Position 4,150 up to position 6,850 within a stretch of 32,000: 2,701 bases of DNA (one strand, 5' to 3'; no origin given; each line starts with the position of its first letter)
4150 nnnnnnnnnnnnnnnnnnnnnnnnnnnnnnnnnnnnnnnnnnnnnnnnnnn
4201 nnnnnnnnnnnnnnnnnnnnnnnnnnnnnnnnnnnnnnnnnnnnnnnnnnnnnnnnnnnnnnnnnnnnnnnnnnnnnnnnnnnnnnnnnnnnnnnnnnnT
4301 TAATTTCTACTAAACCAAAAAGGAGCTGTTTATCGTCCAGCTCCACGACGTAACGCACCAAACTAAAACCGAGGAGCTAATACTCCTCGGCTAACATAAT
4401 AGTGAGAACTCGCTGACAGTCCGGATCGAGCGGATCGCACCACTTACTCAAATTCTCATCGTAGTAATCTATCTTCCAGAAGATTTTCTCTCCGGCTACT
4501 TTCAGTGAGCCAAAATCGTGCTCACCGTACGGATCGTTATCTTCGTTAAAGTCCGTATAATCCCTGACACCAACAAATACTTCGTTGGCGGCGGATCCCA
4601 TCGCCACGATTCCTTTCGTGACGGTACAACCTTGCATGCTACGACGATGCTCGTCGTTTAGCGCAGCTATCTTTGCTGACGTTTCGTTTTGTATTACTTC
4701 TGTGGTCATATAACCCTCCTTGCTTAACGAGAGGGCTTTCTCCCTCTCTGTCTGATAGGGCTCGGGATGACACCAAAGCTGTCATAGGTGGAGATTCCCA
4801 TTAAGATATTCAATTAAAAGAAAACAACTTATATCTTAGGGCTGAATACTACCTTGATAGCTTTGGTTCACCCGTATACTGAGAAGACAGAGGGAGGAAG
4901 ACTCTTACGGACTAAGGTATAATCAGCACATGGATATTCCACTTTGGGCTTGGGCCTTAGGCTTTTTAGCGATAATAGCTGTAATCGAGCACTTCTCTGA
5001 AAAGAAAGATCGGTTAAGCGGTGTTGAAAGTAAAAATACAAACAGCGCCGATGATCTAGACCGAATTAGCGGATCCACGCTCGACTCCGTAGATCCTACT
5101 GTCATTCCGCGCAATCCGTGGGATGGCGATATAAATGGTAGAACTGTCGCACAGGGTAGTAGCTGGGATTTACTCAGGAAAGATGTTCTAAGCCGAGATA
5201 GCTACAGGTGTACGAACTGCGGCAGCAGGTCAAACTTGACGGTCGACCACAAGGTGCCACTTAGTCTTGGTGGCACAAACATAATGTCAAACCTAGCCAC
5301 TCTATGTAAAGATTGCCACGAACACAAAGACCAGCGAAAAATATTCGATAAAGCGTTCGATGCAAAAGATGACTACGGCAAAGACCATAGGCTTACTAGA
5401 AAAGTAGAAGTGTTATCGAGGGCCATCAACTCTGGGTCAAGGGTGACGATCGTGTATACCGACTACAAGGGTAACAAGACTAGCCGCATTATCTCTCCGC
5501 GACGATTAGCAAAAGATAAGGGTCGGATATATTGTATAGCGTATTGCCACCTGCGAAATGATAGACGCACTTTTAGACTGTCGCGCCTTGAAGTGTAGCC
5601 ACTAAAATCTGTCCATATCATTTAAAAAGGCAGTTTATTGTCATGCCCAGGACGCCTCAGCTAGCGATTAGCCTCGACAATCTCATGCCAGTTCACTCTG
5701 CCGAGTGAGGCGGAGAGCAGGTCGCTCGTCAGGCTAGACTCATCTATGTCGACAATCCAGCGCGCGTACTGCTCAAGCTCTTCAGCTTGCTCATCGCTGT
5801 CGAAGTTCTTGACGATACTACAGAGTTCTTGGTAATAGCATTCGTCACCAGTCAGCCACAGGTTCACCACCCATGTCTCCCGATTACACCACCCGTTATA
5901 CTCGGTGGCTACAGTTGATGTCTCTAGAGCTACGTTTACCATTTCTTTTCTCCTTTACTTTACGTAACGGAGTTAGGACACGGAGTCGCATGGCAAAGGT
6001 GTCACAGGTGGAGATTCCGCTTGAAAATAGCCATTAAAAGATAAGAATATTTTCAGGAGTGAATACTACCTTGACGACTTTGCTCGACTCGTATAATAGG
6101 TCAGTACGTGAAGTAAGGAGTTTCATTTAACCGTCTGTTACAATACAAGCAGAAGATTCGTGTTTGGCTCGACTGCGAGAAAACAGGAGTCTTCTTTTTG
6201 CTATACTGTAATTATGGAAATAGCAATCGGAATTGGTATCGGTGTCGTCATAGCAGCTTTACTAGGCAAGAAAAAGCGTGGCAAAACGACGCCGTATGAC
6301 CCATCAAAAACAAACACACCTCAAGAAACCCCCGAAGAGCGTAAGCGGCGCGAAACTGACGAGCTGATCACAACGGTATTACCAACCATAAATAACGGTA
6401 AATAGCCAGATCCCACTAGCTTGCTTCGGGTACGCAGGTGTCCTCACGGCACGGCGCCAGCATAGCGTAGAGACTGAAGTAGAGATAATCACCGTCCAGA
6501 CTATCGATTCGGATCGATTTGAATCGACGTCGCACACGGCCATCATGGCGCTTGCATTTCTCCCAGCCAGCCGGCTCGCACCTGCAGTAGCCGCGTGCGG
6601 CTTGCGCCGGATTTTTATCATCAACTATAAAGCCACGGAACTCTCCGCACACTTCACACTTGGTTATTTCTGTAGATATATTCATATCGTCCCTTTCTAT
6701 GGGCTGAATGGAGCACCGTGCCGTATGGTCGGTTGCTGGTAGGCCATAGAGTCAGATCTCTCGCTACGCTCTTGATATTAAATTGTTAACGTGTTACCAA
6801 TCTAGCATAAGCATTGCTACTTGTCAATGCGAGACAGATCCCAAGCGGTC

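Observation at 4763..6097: Two paralogous long-hairpin modules with promoter boxes: candidate single-stranded-DNA (Frpo-like) promoters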

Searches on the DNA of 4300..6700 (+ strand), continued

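Call 69: search_with_rna_model(model_id=R1, sources=[L036, L037, L038, L039, L040, L041, L042, L043, L044, L045, L046, L047, L048, L049, L050, L051, L052, L053, L054, L055, L056, L057, L058, L059, L060, L061, L062, L063, L064, L065, L066, L067, L068, L069, L070, L071, L072, L073, L074, L075, L076, L077, L078, L079, L080, L081, L082, L083, L084, L085, L086, L087, L088, L089, L090, L091, L092, L093, L094, L095, L096, L097, L098, L099, L100, L101, L102, L103, L104], max_evalue=0.001, make_alignment=false)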
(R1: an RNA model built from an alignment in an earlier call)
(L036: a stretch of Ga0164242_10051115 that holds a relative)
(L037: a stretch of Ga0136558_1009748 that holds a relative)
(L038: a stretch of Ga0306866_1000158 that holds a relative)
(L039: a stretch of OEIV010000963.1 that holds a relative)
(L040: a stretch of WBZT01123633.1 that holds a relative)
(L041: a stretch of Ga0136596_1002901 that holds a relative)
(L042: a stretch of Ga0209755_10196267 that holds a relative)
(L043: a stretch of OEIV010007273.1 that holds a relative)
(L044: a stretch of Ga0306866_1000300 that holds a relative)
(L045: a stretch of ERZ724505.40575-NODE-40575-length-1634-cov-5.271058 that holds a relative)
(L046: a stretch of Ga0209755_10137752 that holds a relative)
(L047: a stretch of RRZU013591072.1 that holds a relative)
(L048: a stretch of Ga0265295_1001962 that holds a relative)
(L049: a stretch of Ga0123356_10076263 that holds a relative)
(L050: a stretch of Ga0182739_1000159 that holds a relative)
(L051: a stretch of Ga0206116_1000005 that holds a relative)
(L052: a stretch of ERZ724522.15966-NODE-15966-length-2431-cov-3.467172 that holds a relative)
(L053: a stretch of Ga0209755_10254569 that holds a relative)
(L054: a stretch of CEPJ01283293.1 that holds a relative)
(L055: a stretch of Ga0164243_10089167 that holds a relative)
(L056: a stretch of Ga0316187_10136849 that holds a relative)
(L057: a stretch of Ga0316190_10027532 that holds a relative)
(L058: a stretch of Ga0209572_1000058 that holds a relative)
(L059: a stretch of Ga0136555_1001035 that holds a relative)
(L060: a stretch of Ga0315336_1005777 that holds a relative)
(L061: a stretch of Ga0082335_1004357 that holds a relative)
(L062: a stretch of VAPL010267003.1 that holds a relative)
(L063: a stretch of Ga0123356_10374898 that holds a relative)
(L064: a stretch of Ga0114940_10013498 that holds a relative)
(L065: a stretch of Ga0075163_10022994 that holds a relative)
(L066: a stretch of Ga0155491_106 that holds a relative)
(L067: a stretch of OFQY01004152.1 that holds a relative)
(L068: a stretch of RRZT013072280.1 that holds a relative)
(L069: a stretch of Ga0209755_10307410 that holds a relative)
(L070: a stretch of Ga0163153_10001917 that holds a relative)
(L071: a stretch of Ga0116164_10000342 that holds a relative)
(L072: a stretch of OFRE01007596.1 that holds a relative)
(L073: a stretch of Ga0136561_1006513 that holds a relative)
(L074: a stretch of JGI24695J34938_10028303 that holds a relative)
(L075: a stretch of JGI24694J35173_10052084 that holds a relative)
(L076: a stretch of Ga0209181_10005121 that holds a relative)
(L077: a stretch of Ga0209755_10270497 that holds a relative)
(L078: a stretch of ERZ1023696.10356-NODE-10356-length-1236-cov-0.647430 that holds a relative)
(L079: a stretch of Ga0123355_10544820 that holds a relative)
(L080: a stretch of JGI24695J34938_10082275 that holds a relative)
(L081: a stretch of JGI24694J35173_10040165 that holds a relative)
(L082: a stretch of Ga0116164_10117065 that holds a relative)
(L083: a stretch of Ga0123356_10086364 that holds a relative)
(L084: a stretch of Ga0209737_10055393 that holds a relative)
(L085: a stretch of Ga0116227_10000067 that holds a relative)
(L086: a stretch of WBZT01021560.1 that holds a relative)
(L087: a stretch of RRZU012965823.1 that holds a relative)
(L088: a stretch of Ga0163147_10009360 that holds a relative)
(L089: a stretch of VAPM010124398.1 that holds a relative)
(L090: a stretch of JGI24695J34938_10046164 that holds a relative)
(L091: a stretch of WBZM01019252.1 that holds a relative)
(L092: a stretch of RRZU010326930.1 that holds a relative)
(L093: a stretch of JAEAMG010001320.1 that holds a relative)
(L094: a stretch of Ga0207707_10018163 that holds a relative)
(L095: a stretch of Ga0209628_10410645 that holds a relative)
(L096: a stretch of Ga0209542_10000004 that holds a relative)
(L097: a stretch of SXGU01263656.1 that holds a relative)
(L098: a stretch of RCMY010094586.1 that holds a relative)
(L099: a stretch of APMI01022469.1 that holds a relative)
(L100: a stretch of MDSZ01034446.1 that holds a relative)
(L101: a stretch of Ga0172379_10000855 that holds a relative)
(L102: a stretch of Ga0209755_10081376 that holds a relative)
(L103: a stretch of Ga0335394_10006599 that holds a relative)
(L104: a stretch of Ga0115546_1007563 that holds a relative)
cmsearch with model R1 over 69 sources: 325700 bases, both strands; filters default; matches with E-value up to 0.001: 76.
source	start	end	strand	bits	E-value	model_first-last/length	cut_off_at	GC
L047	7921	8050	-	123.8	3.5e-33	1-129/129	no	0.38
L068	1083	1212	+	123.8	3.5e-33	1-129/129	no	0.38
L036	1299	1425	-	123.6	4.2e-33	1-129/129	no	0.41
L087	180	307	-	123.5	4.4e-33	1-129/129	no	0.48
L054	1450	1577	+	122.8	7.3e-33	1-129/129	no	0.43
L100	720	847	-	122.8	7.3e-33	1-129/129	no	0.43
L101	6792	6923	-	122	1.2e-32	1-129/129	no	0.39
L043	544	673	+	121.9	1.3e-32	1-129/129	no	0.48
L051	1095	1225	+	121.7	1.5e-32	1-129/129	no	0.42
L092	1362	1489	+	120.3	3.9e-32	1-129/129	no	0.45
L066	3630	3762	-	120.3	4e-32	1-129/129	no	0.44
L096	976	1108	-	120.3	4e-32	1-129/129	no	0.44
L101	5769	5894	-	120.2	4.1e-32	1-129/129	no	0.43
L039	7830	7957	-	120.1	4.5e-32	1-129/129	no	0.41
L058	1590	1721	+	120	4.6e-32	1-129/129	no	0.38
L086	1673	1800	-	119.5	6.5e-32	1-129/129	no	0.48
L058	2758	2885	+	119.1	9e-32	1-129/129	no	0.47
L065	349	479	+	118.9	1e-31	1-129/129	no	0.43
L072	1215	1341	-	118.5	1.4e-31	1-129/129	no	0.44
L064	410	538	-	118.4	1.4e-31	1-129/129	no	0.5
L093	5402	5534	+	118.2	1.6e-31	1-129/129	no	0.41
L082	319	450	+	117.5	2.6e-31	1-129/129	no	0.39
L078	829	955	+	116.1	6.9e-31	1-129/129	no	0.46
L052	973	1104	+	115.5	9.7e-31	1-129/129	no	0.39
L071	4524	4655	-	115.5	9.7e-31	1-129/129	no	0.39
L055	1739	1870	-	113.8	3.1e-30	1-129/129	no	0.39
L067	2694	2823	+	113.5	3.9e-30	1-129/129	no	0.38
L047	6803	6931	-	113.4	4.3e-30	1-129/129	no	0.45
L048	1031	1162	+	113.3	4.6e-30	1-129/129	no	0.39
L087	1017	1148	-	111.2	1.8e-29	1-129/129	no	0.42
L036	1835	1967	-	110.7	2.6e-29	1-129/129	no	0.41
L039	8370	8502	-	110.3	3.4e-29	1-129/129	no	0.4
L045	857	989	+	110.1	3.9e-29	1-129/129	no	0.38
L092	360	491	+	109.6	5.5e-29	1-129/129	no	0.42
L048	2034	2161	+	109.4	6.1e-29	1-129/129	no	0.47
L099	1266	1398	+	106.4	4.6e-28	1-129/129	no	0.43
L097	982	1113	+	105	1.2e-27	1-129/129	no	0.36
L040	904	1037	+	104.1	2.3e-27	1-129/129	no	0.43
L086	2458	2591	-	103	5e-27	1-129/129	no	0.4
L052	2011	2139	+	102.4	7e-27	1-129/129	no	0.43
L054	900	1030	+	101.3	1.5e-26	1-129/129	no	0.39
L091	1434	1565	-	100.6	2.4e-26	1-129/129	no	0.36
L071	3490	3617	-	99.4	5.4e-26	1-129/129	no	0.44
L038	6111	6241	+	91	1.6e-23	1-129/129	no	0.5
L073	150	281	-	88.2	1.1e-22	1-129/129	no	0.48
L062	1373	1501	-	87.1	2.3e-22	1-129/129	no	0.4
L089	665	793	+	87.1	2.3e-22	1-129/129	no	0.4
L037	712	841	-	86.9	2.6e-22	1-129/129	no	0.43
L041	1935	2059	-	83.4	2.9e-21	1-129/129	no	0.44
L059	2095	2220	+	83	3.7e-21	1-129/129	no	0.47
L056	1471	1599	+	82.9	4.1e-21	1-129/129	no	0.47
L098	9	135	-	82.7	4.7e-21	1-129/129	no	0.46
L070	10478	10604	+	79.4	4.4e-20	1-129/129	no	0.4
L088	1885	2011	+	79.4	4.4e-20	1-129/129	no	0.4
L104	2214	2339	+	77.5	1.6e-19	1-129/129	no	0.48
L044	2638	2765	-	76.4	3.4e-19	1-129/129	no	0.49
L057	2862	2997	+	58.2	7.7e-14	1-129/129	no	0.44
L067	3536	3626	+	57.7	1.1e-13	1-88/129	3'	0.45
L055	941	1044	-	57.5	1.2e-13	1-129/129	no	0.6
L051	129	230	+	39.8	2e-08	1-129/129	no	0.52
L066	4195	4297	-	39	3.4e-08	1-129/129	no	0.53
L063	1267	1338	-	32.7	2.5e-06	21-100/129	no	0.43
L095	68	141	+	32.4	3e-06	21-100/129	no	0.43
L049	2765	2850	+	30.4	1.2e-05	10-108/129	no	0.37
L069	1461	1529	+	28.2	5.1e-05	27-94/129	no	0.35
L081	75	143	-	27.9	6.3e-05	27-94/129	no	0.35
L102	447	515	+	27.9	6.3e-05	27-94/129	no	0.35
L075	1749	1817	-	27.6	7.6e-05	27-94/129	no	0.35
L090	1815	1882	-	27.1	0.00011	27-94/129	no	0.35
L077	1527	1595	+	27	0.00012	27-94/129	no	0.35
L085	10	77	+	26.7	0.00014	23-98/129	no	0.46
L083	899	1008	+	26.7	0.00014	1-129/129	no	0.47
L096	1541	1644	-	26.1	0.00022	1-129/129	no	0.54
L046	2334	2400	-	25.4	0.00036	27-94/129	no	0.36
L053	373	439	-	25.4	0.00036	27-94/129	no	0.36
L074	1245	1311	-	25.4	0.00036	27-94/129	no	0.36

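Call 87: search_with_rna_model(model_id=R1, sources=[L001, L005, L024, L031, L049, L063, L095, L069, L081, L075, L077, L083, L053, L074, L079, L084], max_evalue=0.01, make_alignment=true)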
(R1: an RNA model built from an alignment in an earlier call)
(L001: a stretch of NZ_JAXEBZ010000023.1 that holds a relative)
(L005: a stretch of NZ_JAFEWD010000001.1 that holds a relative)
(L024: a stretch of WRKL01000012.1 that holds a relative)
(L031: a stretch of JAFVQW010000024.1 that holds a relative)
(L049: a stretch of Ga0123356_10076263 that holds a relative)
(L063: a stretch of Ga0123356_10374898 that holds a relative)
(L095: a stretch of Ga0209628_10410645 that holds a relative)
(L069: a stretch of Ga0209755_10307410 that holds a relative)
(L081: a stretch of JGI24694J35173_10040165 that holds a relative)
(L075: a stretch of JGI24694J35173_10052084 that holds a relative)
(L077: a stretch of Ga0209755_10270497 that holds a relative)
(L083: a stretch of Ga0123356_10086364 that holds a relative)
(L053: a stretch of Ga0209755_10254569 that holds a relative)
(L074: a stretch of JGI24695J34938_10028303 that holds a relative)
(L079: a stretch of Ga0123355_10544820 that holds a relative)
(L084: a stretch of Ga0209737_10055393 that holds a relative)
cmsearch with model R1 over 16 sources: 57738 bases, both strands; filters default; matches with E-value up to 0.01: 16.
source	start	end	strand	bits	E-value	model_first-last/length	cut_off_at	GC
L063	1267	1338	-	32.7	4.4e-07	21-100/129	no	0.43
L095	68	141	+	32.4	5.4e-07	21-100/129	no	0.43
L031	3923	4026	+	31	1.4e-06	1-129/129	no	0.42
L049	2765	2850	+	30.4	2.1e-06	10-108/129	no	0.37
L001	2635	2746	-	29.5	3.8e-06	1-129/129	no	0.46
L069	1461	1529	+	28.2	9.1e-06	27-94/129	no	0.35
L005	900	968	-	28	1.1e-05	23-98/129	no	0.48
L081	75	143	-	27.9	1.1e-05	27-94/129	no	0.35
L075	1749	1817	-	27.6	1.3e-05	27-94/129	no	0.35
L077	1527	1595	+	27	2.2e-05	27-94/129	no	0.35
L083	899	1008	+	26.7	2.5e-05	1-129/129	no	0.47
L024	2992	3085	+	25.6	5.2e-05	21-100/129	no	0.49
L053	373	439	-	25.4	6.4e-05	27-94/129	no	0.36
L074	1245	1311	-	25.4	6.4e-05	27-94/129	no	0.36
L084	1490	1613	+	23.3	0.00025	1-129/129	no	0.42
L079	158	233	-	19.2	0.0041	27-94/129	no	0.41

Alignment A6: 16 matches aligned to the model, 191 columns, each read 5' to 3' on its own strand. Consensus structure (alignment columns), stored with it:
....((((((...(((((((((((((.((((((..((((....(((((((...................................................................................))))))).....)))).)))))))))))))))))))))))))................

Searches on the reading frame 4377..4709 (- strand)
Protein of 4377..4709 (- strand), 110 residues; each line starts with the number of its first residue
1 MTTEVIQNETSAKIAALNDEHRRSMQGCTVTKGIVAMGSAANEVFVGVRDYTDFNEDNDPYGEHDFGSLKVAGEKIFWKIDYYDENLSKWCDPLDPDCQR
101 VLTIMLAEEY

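Call 8: search_protein_families(library=pfam, proteins=[window:4377-4709:-], max_evalue=0.01)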
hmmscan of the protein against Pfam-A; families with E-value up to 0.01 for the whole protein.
window:4377-4709:- (110 aa): 1 family
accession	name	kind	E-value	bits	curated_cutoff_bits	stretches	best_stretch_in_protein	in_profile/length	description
PF12599.13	DUF3768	-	1.3e-25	89.6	25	1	30-109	1-83/83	Protein of unknown function (DUF3768)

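Call 71: search_protein_families(library=ncbifam, proteins=[window:4377-4709:-], max_evalue=0.01)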
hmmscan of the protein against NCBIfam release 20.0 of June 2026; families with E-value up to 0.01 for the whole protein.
window:4377-4709:- (110 aa): 0 families

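Call 72: search_protein_families(library=phrogs, proteins=[window:4377-4709:-], max_evalue=0.001)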
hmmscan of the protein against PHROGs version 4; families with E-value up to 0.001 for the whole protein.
window:4377-4709:- (110 aa): 0 families

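Call 78: search_solved_structures(query=window:4377-4709:-, max_evalue=1)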
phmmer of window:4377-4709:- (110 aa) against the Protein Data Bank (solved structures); distinct sequences matched with E-value up to 1: 3.
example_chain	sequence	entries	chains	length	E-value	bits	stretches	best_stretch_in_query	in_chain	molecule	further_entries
4hoj_A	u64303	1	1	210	0.17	15.2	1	62-101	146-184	RegF protein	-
4qq7_A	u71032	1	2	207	0.45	13.8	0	64-102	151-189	Putative stringent starvation protein A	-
6v91_A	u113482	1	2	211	0.47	13.8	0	62-102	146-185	Stringent starvation protein A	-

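Call 81: search_dna_similar(query=window:4377-4709:-, collection=plasmids, mode=protein, max_evalue=0.00001, max_rows=15, rows=spread)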
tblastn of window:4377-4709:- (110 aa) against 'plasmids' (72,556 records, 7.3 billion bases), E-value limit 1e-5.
Records with a match: 466; places in all: 483; records where one place covers at least 80% of the query: 406.
Best place of each record, by identity: 60-80% 1; <60% 465.
By first word of the organism name: Pseudosulfitobacter 97; Phaeobacter 67; Sphingobium 47; Sulfitobacter 37; Paracoccus 25; Sphingomonas 25; Acaryochloris 13; Roseovarius 12; Novosphingobium 11; Rhizobium 9; and 50 more.
By predicted mobility (MOB-suite, as given by PLSDB): conjugative 244; non-mobilizable 138; mobilizable 84.
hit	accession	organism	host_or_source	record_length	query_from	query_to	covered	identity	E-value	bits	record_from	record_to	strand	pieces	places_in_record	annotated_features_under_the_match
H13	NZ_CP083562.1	Sulfitobacter sp. S223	-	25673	6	110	95%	49.1%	1e-24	103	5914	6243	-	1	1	none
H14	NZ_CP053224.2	Sphingobium sp. RSMS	whole organism,Storage tank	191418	13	110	89%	44.3%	2e-19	88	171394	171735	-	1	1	DUF3768 domain-containing protein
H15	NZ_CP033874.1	Caulobacter sp. FWC26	whole organism,isolated from activated ...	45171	9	110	92%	41.0%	2e-7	78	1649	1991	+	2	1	DUF3768 domain-containing protein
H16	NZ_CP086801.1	Pseudosulfitobacter pseudonitzschiae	Thalassiosira tenera,The surface ...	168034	4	107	95%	37.5%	7e-11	64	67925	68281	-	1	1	DUF3768 domain-containing protein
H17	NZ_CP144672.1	Sphingomonas sp. gentR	other,gentamicin working solution ...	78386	12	110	90%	39.3%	7e-14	73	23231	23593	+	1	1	DUF3768 domain-containing protein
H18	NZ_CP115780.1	Paracoccus aerodenitrificans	cell culture,sediment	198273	7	110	95%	36.4%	3e-11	66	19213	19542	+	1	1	DUF3768 domain-containing protein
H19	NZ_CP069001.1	Sulfitobacter mediterraneus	Skeletonema costatum,The surface ...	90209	2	110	99%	33.9%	8e-10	61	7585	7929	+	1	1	DUF3768 domain-containing protein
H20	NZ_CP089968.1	Cereibacter azotoformans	Owen's River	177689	12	110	90%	37.2%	7e-11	64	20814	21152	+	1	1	DUF3768 domain-containing protein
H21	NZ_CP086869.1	Pseudosulfitobacter pseudonitzschiae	Skeletonema costatum,The surface ...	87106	7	110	95%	34.5%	1e-10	63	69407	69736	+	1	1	DUF3768 domain-containing protein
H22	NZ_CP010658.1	Phaeobacter piscinae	cell culture,clam larvae aquaculture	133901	7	110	95%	34.5%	2e-9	60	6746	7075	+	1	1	DUF3768 domain-containing protein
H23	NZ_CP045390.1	Roseivivax sp. THAF30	pure culture,Surface of a polyethylene ...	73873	7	110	95%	33.6%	5e-10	62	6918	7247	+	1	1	DUF3768 domain-containing protein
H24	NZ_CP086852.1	Pseudosulfitobacter pseudonitzschiae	Skeletonema costatum,The surface ...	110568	7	110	95%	33.6%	9e-9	58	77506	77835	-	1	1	DUF3768 domain-containing protein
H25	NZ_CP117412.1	Sphingomonas naphthae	Single cell,Oil contaminated soil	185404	51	110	55%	56.5%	7e-8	79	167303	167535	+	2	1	DUF3768 domain-containing protein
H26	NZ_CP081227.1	Phaeobacter inhibens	-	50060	31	109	72%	37.8%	1e-9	61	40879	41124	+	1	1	DUF3768 domain-containing protein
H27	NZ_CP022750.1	Sphingobium xenophagum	cell culture,electronic ...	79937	51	88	35%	40.7%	3e-6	51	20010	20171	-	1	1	DUF3768 domain-containing protein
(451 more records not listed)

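Call 82: get_annotated_region(hit=H17, flank=9000)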
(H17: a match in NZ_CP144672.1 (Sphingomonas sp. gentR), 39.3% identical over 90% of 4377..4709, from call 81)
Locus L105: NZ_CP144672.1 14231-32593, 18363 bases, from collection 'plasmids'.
description: Sphingomonas sp. gentR plasmid unnamed2, complete sequence
organism: Sphingomonas sp. gentR (NCBI taxid 3118768)
taxonomy: Bacteria; Pseudomonadota; Alphaproteobacteria; Sphingomonadales; Sphingomonadaceae; Sphingomonas; Sphingomonas sp. gentR
host: -; source: other,gentamicin working solution (0.05mg/mL); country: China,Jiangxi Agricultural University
typing (MOB-suite, as given by PLSDB): conjugative; replicon rep_cluster_1168,rep_cluster_1617; relaxase MOBP,MOBQ; mating-pair formation MPF_T
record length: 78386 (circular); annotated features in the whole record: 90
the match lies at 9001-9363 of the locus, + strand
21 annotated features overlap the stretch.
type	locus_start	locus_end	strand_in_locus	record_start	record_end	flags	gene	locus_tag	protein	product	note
CDS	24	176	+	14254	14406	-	-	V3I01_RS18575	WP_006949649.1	hypothetical protein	-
CDS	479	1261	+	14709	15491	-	-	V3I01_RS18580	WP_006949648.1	hypothetical protein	-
CDS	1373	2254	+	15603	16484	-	-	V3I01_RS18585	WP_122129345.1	toprim domain-containing protein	-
CDS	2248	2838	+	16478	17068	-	-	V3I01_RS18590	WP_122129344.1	thermonuclease family protein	-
CDS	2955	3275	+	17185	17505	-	-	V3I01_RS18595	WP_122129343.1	hypothetical protein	-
CDS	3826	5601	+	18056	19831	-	-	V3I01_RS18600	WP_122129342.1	ParB/RepB/Spo0J family partition protein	-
CDS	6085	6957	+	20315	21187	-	-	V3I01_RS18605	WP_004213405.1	zincin-like metallopeptidase domain-containing protein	-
CDS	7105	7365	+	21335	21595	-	-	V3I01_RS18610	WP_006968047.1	hypothetical protein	-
CDS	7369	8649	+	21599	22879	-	-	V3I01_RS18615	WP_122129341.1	Fic family protein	-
CDS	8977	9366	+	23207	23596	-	-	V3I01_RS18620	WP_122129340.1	DUF3768 domain-containing protein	-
CDS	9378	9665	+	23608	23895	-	-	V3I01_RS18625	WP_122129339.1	hypothetical protein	-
CDS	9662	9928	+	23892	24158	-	-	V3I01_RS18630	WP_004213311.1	hypothetical protein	-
CDS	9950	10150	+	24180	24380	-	-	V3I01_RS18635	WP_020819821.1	hypothetical protein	-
CDS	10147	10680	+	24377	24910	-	-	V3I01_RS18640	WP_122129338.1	hypothetical protein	-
CDS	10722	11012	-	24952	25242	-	-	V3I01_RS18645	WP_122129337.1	hypothetical protein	-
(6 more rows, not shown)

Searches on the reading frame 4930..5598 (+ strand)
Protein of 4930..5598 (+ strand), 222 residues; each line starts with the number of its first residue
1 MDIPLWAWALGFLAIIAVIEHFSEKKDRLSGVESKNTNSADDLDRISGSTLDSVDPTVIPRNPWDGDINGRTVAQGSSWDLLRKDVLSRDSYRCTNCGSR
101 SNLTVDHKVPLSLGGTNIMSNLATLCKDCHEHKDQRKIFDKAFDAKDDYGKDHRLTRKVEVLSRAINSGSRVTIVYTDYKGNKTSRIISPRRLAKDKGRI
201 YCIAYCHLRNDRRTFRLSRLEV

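Call 8: search_protein_families(library=pfam, proteins=[window:4930-5598:+], max_evalue=0.01)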
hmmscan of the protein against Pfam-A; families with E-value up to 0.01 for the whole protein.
window:4930-5598:+ (222 aa): 3 families
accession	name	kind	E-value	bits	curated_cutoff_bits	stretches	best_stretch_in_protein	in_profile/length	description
PF13280.12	WYL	-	1.1e-16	61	21.8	1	159-221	3-66/70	WYL domain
PF01844.29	HNH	-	1.7e-11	44.5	21.4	1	94-135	1-46/47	HNH endonuclease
PF14279.12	HNH_5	-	4.8e-10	39.7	27.5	1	94-136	1-46/56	HNH endonuclease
